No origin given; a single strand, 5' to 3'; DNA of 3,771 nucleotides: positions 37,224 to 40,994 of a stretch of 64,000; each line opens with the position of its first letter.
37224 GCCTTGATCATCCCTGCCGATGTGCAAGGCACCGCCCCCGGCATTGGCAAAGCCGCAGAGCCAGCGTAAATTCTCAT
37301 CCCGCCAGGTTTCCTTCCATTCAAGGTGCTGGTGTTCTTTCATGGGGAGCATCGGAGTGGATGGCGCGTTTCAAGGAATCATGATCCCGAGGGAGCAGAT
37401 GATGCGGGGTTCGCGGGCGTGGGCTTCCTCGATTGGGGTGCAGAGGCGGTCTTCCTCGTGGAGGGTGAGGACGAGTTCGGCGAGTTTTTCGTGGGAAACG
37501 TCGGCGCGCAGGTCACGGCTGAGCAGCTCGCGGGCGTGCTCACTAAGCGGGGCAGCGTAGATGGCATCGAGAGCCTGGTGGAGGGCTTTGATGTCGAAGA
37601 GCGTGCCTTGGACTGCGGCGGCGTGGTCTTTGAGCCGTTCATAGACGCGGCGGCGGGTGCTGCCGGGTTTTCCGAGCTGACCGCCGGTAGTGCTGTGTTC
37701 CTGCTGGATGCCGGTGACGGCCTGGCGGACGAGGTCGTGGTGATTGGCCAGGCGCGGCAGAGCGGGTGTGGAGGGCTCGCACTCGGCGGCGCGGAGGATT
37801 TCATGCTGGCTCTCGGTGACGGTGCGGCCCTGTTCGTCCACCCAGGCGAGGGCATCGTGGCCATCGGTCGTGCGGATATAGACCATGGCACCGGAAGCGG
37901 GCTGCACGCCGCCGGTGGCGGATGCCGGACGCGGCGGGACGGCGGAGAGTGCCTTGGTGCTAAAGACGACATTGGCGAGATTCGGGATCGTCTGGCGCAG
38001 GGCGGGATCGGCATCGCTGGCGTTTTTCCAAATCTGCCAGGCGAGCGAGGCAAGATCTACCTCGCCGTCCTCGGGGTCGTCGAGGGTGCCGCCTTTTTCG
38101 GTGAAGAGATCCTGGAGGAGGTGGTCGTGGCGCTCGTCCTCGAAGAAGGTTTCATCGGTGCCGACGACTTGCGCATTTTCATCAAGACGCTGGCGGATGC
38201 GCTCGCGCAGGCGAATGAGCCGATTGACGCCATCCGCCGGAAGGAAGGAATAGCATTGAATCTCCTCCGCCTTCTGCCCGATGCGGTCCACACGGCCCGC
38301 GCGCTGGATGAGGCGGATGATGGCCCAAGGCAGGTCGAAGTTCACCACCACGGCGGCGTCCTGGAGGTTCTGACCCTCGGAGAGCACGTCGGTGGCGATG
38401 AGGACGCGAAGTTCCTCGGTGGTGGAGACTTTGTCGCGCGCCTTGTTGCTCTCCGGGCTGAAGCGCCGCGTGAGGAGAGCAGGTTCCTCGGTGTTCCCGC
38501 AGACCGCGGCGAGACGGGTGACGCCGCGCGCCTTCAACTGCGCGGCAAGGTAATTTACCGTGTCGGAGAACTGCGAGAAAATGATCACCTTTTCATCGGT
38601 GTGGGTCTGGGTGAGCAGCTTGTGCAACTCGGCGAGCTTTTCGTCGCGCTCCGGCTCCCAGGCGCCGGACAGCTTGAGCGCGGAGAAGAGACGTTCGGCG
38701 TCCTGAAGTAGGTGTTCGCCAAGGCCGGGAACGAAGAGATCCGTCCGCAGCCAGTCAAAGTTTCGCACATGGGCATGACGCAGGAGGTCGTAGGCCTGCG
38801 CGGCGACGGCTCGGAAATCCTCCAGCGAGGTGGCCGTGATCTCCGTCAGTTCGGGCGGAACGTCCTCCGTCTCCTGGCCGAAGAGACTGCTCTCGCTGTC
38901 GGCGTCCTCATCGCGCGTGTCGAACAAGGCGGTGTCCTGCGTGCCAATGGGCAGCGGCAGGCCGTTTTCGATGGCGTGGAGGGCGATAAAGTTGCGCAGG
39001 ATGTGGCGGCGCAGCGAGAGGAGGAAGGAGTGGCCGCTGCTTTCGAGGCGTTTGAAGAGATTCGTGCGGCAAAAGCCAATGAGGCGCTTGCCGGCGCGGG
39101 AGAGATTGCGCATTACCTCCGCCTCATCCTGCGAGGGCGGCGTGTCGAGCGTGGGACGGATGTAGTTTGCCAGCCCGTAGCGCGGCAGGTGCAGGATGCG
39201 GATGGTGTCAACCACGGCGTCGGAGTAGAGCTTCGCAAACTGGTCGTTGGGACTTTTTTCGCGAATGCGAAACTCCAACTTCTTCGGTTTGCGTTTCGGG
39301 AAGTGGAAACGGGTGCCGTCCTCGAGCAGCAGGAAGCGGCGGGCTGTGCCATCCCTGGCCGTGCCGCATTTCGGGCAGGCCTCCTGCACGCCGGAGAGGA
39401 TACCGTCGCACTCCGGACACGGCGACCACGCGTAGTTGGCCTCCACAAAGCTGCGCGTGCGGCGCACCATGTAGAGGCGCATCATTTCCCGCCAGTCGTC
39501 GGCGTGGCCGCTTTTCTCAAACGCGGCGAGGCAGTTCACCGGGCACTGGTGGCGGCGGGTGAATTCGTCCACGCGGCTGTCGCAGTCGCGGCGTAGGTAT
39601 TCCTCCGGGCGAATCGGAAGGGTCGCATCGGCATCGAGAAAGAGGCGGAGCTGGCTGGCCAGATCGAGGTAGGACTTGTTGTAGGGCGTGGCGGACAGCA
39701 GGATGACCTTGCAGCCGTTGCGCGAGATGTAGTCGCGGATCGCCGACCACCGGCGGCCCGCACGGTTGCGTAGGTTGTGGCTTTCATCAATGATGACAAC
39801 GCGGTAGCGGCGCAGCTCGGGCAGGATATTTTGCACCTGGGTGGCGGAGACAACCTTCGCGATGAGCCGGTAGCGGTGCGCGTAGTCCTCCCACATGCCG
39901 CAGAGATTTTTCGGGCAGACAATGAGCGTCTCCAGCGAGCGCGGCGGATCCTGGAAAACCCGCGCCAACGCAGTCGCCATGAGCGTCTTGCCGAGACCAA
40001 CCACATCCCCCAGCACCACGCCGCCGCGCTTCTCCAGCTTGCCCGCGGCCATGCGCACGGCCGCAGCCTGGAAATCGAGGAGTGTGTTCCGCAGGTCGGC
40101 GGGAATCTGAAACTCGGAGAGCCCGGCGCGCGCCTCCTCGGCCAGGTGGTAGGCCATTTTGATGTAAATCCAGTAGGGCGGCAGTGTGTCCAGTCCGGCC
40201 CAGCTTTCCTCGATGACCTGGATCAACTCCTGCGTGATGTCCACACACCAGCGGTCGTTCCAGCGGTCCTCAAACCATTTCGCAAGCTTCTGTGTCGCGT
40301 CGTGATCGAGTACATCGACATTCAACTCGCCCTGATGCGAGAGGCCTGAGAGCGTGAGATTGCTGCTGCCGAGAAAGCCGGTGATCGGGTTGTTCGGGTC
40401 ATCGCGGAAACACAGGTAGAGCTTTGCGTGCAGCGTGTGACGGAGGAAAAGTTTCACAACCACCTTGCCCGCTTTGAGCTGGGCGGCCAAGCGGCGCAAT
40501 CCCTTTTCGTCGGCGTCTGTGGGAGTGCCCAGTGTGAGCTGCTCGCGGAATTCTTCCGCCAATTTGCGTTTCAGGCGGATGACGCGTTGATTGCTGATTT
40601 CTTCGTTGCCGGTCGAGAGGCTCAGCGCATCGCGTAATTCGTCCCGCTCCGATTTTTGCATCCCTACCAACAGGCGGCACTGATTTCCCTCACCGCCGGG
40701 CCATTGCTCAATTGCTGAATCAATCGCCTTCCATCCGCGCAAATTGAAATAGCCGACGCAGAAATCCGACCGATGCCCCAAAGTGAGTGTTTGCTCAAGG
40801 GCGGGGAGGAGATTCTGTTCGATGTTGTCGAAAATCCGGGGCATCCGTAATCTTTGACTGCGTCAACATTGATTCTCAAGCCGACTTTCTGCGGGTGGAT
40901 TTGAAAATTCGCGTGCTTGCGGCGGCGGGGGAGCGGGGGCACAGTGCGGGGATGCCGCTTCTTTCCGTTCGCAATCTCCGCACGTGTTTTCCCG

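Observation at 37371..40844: HKD-SNF2 fusion with a CxxC-x10-CxxC insert and an unassigned ~290-aa C-terminal region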

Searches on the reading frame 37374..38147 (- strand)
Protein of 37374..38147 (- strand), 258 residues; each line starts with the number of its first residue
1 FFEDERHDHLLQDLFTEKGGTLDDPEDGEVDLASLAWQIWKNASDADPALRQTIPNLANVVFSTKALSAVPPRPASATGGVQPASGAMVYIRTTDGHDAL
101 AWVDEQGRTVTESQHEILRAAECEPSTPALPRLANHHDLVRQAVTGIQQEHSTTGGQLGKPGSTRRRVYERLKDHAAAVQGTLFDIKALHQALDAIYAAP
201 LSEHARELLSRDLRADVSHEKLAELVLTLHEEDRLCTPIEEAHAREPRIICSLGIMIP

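Call 52: search_protein_representatives(protein=window:37374-38147:-)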
Query: 258 residues. Proteins with E-value up to 0.001 (for the whole library): 704; up to 1e-10: 380; up to 1e-30: 97. The best 150 are listed.
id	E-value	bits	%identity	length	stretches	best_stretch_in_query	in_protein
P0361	8.9e-113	392.3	69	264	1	1-255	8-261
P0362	1.3e-71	257.5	77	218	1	30-185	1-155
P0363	1.1e-62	228.3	51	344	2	20-255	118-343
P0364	1.4e-61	224.7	67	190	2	1-140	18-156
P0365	1.3e-59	218.1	47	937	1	1-255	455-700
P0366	7.4e-57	209.1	47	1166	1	1-255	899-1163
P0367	6.9e-56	206.0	53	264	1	25-255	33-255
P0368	9.8e-56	205.5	74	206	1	1-130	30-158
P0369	5.1e-55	203.1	48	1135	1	1-255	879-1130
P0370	1.8e-54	201.4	45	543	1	1-255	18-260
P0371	3.2e-53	197.2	46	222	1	32-256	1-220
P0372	3.2e-53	197.2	45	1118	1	11-257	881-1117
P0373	1.2e-52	195.4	47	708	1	1-255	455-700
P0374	6.2e-52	193.0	46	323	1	11-256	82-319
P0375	5.6e-51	189.9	44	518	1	1-256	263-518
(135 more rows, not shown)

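Call 55: search_solved_structures(query=A2, max_evalue=10)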
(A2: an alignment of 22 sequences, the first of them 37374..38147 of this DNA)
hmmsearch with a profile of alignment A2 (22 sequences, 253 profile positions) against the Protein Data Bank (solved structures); distinct sequences matched with E-value up to 10: 1.
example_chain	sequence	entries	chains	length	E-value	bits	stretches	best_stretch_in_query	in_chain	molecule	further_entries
5nt7_B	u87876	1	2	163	1.2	11.7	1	75-107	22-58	ATP-dependent RNA helicase vasa, isoform A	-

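Call 67: predict_structure(alignment_id=A3)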
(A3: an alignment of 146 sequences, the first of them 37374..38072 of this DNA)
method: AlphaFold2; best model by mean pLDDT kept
length: 233 residues; sequences in the alignment: 146
mean_pLDDT: 89.6   pTM: 0.74
mean pLDDT of the five models: 89.6, 88.8, 88.2, 88.2, 87.6
residues with pLDDT >= 90: 147; 70-90: 76; 50-70: 7; < 50: 3
segments of 3 or more residues with pLDDT < 50: 1-3
pLDDT, mean of each block of 10 residues (from residue 1): 62 88 92 85 92 85 90 91 87 89 94 96 83 87 97 95 97 93 96 98 98 74 91 89
secondary structure, 60 per line:
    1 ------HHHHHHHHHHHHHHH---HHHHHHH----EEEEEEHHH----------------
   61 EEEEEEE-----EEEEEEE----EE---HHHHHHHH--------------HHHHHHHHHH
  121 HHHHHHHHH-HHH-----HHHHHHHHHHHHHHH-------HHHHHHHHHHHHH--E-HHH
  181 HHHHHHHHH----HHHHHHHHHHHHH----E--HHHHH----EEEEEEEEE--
elements in order: H7-21 H25-31 E36-41 E61-67 E73-79 H89-96 H111-129 H139-153 H161-173 H178-189 H194-206 H214-218 E223-231

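Call 70: fold_search(model_id=the predicted structure, library=pdb)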
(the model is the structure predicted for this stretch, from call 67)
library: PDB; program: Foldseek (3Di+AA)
matches with E <= 10: 188; with E <= 0.001: 0
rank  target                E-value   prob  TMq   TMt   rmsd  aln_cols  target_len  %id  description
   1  8zq9_B                8.1e-02  0.18  0.19  0.12  18.0       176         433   11  Cryo-EM structure of the Cas9d-sgRNA complex (released 2025-02-05)
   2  6zhi_D                4.0e-01  0.08  0.12  0.13  14.4       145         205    9  Structure of the Plasmodium falciparum Hsp70-x substrate binding domain in complex with hydrophobic peptide (released 2020-09-09)
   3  8qti_J                1.0e+00  0.03  0.10  0.20  22.7        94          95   14  Mycobacterium smegnatis RNAP open promoter complex with SigmaA and RbpA (released 2024-10-02)
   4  8zxd_A                1.3e+00  0.04  0.13  0.09  19.0       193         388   15  the Planar Cell Polarity Core Protein Vangl1 (released 2024-11-27)
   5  4r5j_A                1.3e+00  0.07  0.18  0.19  16.7       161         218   15  Crystal structure of the DnaK C-terminus (Dnak-SBD-A) (released 2014-09-10)
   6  6oft_B                1.5e+00  0.03  0.12  0.07  17.4       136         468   13  The crystal structure of the first half of the periplasmic protease PqqL from Escherichia coli (released 2019-10-02)
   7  9jk6_A                1.7e+00  0.02  0.13  0.09  19.1       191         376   17  Human VANGL1 hexamer (released 2024-12-25)
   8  2xk0_MODEL_1_A        1.8e+00  0.06  0.08  0.25   7.9        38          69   29  Solution structure of the Tudor domain from Drosophila Polycomblike (Pcl) (released 2010-08-11)
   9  8e1j_B                1.8e+00  0.04  0.12  0.10   9.1        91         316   11  Asp1 kinase in complex with 1,5-IP8 (released 2022-11-30)
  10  6bzo_J                1.8e+00  0.01  0.08  0.15  21.0        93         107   15  Mtb RNAP Holo/RbpA/Fidaxomicin/upstream fork DNA (released 2018-03-28)
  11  4dr1_O                1.9e+00  0.06  0.12  0.24  12.3        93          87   19  Crystal structure of the apo 30S ribosomal subunit from Thermus thermophilus (HB8) (released 2012-11-14)
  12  9gdh_F                1.9e+00  0.02  0.09  0.03  16.9       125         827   12  RNAP-TopoI complex on long-overhang scaffold - orientation 2 (released 2025-11-05)
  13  9e7v_J                1.9e+00  0.01  0.08  0.15  21.1        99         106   17  Off-pathway Mycobacterium tuberculosis transcription initiation promoter complex (RNA Polymerase with Sigma-A, CarD, a (released 2025-10-01)
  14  8e1h_B                2.0e+00  0.03  0.12  0.10   9.1        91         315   11  Asp1 kinase in complex with ADP Mg 5-IP7 (released 2022-11-30)
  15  2x5c_B                2.2e+00  0.07  0.16  0.32  14.9       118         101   17  Crystal structure of hypothetical protein ORF131 from Pyrobaculum Spherical Virus (released 2010-07-21)
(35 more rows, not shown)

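Call 89: search_protein_families(library=pfam, alignment_id=A2, max_evalue=5)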
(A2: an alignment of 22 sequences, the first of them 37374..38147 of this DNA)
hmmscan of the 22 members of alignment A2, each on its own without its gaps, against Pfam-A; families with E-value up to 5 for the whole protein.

A. member 1, window:37374-38147:- (258 aa): 0 families

B. families by the number of members that match (of 22 scanned): 25 families
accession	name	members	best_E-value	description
PF00271.37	Helicase_C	3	7.3e-13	Helicase conserved C-terminal domain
PF04632.18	FUSC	1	0.0072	Fusaric acid resistance protein family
PF21432.3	56B_RHH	1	0.0089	56B-like, Ribbon-helix-helix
PF17841.6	Bep_C_terminal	1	0.018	BID domain of Bartonella effector protein (Bep)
PF15234.11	LAT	1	0.022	Linker for activation of T-cells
PF18532.6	DUF5621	1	0.024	Domain of unknown function (DUF5621)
PF22590.2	Cas3-like_C_2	1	0.026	CRISPR-associated nuclease/helicase Cas3, C-terminal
PF21518.3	Sas-5-like_implico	1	0.049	Spindle assembly abnormal protein 5, implico domain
PF11796.13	DUF3323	1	0.053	Protein of unknown function N-terminus (DUF3323)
PF12520.13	DUF3723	1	0.056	Protein of unknown function (DUF3723)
PF06144.19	DNA_pol3_delta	1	0.067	DNA polymerase III, delta subunit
PF11383.14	DUF3187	1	0.1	Protein of unknown function (DUF3187)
PF22900.2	UCH_UBL1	1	0.1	Ubiquitin carboxyl-terminal hydrolases, Ubiquitin-like 1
PF12736.12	CABIT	1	0.14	Cell-cycle sustaining, positive selection,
PF21128.4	MCM4_WHD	1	0.15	MCM4, winged helix domain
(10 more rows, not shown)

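Call 107: fold_search(model_id=the predicted structure, library=viral)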
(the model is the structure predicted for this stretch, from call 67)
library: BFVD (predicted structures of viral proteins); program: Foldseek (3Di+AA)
matches with E <= 10: 356; with E <= 0.001: 0
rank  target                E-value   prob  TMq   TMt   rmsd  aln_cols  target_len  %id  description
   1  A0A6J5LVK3            6.3e-02  0.10  0.18  0.12  21.7       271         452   15  Uncharacterized protein [uncultured Caudovirales phage]
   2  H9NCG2                1.3e-01  0.08  0.12  0.15  14.1       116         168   11  (no name in the UniProt tables at hand)
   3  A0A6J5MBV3            1.4e-01  0.14  0.21  0.18  14.4       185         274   12  Uncharacterized protein [uncultured Caudovirales phage]
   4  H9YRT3                1.8e-01  0.08  0.15  0.20  14.0       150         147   20  (no name in the UniProt tables at hand)
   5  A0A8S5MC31            1.8e-01  0.07  0.13  0.12  21.7       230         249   10  Uncharacterized protein [Podoviridae sp. ct53O25]
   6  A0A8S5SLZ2            2.6e-01  0.03  0.11  0.13  18.8       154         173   14  Uncharacterized protein [Myoviridae sp. ctPoO4]
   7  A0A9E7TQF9            3.7e-01  0.06  0.09  0.19  11.9        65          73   23  (no name in the UniProt tables at hand)
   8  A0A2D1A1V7            3.7e-01  0.06  0.11  0.10  15.8       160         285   13  Uncharacterized protein [Rhodococcus phage Trina]
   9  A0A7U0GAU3            4.4e-01  0.33  0.16  0.49   8.7        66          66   14  Uncharacterized protein [Klebsiella phage vB_KpP_FBKp16]
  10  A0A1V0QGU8            5.0e-01  0.08  0.13  0.18  15.7       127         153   10  SWPV1-166 [Shearwaterpox virus]
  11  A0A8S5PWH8            5.0e-01  0.05  0.12  0.08  25.4       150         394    9  Baseplate component [Siphoviridae sp. ctPsO101]
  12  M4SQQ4                5.6e-01  0.10  0.12  0.27  13.1        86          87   12  Uncharacterized protein [Vibrio phage VBP47]
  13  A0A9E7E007            5.6e-01  0.06  0.14  0.18  14.6       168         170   12  (no name in the UniProt tables at hand)
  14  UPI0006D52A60         6.0e-01  0.05  0.13  0.05  15.2       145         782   18  (no name look-up for this kind of identifier)
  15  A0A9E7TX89            6.4e-01  0.10  0.10  0.18   8.5        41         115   29  (no name in the UniProt tables at hand)
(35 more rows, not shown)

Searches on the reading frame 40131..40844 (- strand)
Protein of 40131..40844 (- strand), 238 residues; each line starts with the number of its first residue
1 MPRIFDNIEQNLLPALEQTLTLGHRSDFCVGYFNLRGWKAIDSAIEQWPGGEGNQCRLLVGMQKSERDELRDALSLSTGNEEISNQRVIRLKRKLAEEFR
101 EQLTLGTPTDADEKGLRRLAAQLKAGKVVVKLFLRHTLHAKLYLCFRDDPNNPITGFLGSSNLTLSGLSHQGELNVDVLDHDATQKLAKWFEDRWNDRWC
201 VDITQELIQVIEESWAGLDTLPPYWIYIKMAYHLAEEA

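Call 92: search_solved_structures(query=window:40131-40844:-, max_evalue=10, show_alignments=3)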
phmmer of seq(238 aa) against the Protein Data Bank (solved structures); distinct sequences matched with E-value up to 10: 2.
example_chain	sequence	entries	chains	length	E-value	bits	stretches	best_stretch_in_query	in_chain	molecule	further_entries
8q5h_5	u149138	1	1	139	1.2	11.4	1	95-163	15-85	Kinetochore protein Spc25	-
8ppr_G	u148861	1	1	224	1.3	11.3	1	93-163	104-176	Kinetochore protein Spc25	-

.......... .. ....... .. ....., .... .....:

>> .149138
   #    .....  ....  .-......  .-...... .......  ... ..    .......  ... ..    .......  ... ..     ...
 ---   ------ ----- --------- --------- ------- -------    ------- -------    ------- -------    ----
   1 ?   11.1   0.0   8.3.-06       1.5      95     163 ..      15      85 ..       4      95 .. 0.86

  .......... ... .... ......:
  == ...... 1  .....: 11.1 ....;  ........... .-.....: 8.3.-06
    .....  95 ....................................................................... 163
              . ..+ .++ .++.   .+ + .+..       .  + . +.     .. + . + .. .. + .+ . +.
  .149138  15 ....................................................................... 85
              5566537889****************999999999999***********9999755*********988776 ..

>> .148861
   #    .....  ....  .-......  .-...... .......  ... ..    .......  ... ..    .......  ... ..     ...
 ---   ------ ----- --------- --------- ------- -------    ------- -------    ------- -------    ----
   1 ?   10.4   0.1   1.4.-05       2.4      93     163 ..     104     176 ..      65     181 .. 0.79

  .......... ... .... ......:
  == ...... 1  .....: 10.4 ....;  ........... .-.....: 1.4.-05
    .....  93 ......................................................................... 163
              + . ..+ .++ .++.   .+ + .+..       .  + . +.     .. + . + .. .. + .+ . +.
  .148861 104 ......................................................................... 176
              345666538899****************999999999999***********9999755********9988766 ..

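Call 95: search_solved_structures(query=A4, max_evalue=10, show_alignments=2)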
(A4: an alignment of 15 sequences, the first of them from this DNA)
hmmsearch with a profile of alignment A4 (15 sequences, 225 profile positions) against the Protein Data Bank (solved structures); distinct sequences matched with E-value up to 10: 16.
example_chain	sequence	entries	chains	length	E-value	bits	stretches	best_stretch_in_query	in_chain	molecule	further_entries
7clg_A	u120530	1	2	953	7.3e-05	25.5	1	121-214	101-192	Putative helicase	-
8v05_A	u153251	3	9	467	0.0011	21.6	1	79-195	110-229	5'-3' exonuclease PLD3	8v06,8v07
9vbj_A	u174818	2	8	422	0.0017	21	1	85-195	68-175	5'-3' exonuclease PLD4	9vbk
8q1k_A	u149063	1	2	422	0.0021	20.7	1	112-195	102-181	5'-3' exonuclease PLD3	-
8s86_A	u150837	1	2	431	0.0023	20.6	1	112-195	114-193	5'-3' exonuclease PLD3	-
8q1x_A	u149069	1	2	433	0.0023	20.6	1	112-195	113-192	5'-3' exonuclease PLD3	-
9vbg_A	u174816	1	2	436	0.0023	20.6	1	112-195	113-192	5'-3' exonuclease PLD3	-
8v08_A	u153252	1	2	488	0.0032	20.1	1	85-195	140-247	5'-3' exonuclease PLD4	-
8v5t_A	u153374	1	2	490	0.004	19.8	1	112-195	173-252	5'-3' exonuclease PLD3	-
30ie_B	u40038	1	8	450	0.0052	19.4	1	138-195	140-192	Virion nicking-joining enzyme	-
9vbh_A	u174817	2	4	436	0.051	16.2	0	136-195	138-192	5'-3' exonuclease PLD3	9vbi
2c1l_A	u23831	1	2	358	0.1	15.2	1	112-188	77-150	RESTRICTION ENDONUCLEASE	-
7e0m_A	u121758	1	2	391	0.11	15.1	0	152-204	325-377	Phospholipase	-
9tz5_h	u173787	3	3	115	0.25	13.9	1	76-149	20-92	Large ribosomal subunit protein bL21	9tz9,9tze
6g2j_Z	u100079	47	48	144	0.97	12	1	89-131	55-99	NADH dehydrogenase [ubiquinone] 1 alpha subcomplex subunit 13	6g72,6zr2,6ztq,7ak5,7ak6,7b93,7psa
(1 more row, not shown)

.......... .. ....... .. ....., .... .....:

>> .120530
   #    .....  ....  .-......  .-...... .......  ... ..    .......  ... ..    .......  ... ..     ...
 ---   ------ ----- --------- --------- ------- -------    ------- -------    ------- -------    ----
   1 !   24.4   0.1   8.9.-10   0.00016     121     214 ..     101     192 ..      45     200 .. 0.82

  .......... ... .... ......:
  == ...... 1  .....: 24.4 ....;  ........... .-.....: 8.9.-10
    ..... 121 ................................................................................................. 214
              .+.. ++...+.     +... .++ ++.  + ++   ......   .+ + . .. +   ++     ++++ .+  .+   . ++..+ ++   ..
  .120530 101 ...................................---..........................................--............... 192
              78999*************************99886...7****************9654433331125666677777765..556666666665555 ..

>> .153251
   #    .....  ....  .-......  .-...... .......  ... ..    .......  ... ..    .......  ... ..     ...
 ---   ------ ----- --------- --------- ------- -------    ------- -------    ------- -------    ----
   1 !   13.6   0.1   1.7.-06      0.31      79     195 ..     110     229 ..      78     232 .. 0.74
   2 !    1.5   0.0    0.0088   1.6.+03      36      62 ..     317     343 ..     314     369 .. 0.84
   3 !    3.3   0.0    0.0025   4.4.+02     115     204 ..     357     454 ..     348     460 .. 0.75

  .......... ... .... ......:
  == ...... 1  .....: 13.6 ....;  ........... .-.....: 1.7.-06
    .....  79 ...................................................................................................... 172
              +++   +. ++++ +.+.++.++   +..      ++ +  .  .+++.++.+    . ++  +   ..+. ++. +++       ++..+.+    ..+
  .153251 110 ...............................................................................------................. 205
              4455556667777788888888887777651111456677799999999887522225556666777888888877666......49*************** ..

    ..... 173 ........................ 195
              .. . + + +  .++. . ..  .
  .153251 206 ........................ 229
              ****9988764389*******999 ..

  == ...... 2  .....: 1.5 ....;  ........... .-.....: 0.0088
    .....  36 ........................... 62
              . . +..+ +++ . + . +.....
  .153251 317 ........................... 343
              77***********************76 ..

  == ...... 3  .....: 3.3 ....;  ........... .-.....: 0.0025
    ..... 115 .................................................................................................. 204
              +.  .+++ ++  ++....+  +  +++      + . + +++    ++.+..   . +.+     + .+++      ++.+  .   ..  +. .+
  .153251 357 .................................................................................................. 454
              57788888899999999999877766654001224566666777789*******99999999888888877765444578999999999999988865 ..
